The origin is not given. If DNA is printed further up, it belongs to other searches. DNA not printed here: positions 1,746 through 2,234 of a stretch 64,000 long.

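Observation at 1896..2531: Doc-family (Fic-fold) toxin paired with an atypical lysine-rich 63-aa upstream partner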

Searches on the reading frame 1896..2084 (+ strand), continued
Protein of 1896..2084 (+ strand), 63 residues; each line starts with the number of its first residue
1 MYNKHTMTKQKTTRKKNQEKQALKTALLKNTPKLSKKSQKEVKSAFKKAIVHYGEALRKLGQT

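Call 61: predict_structure(alignment_id=A5)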
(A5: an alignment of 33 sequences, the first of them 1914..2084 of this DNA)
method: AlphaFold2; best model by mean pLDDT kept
length: 57 residues; sequences in the alignment: 33
mean_pLDDT: 82.0   pTM: 0.45
mean pLDDT of the five models: 82.0, 82.0, 80.8, 79.0, 74.1
residues with pLDDT >= 90: 24; 70-90: 23; 50-70: 10; < 50: 0
segments of 3 or more residues with pLDDT < 50: none
pLDDT, mean of each block of 10 residues (from residue 1): 61 78 79 94 96 85
secondary structure, 60 per line:
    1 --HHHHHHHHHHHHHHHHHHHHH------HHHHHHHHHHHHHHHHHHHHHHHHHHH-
elements in order: H3-23 H30-56
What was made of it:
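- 1896..2087 (+): Small basic ORF, the truncated antitoxin. It is 63 aa from ATG1896, or more likely 57 aa from ATG1914. AF2 predicts two helices, residues 3-23 and 30-56 of the 57-aa form (call 61).
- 1989..2084 (+): C-terminal tail (residues 32-63 of the 63-aa form), homologous to the tail of the HTH_17-type Doc partners. It is the inferred Doc-neutralising helix. The AF2 helix has block-mean pLDDT 94-96 over its core (call 61).
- AF2 predicts the tail as one confident helix (call 61).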

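Call 67: find_encoding_contigs(protein=P0203, flank=2000, max_places=3)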
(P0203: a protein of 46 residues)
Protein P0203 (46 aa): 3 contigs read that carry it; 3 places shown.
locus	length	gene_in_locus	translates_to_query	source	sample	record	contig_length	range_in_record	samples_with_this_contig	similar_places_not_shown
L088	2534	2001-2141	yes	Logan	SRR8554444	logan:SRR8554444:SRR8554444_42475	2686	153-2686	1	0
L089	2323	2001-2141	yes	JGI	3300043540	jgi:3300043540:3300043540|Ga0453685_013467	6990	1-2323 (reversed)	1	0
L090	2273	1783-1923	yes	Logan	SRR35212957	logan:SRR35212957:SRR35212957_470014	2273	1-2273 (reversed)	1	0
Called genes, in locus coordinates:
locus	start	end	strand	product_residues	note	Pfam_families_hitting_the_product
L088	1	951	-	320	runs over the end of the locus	PF01018:GTP1_OBG, PF00025:Arf (weak), PF01926:MMR_HSR1, PF02421:FeoB_N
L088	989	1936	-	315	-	PF01476:LysM, PF23473:LysM3_LYK4_5 (faint), PF05257:CHAP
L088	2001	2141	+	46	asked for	-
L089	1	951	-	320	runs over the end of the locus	PF01018:GTP1_OBG, PF00025:Arf (weak), PF01926:MMR_HSR1, PF02421:FeoB_N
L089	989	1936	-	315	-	PF01476:LysM, PF23473:LysM3_LYK4_5 (faint), PF05257:CHAP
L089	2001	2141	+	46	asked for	-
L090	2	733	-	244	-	?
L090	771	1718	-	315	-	PF01476:LysM, PF23473:LysM3_LYK4_5 (faint), PF05257:CHAP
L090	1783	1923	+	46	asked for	-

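Call 68: find_encoding_contigs(protein=P0226, flank=2000, max_places=3)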
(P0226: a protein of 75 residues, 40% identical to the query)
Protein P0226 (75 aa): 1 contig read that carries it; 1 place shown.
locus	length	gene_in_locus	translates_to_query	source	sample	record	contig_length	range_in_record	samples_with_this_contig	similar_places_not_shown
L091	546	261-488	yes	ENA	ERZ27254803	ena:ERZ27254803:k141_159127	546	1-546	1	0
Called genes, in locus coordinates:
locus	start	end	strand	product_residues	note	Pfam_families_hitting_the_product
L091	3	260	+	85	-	?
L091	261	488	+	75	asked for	-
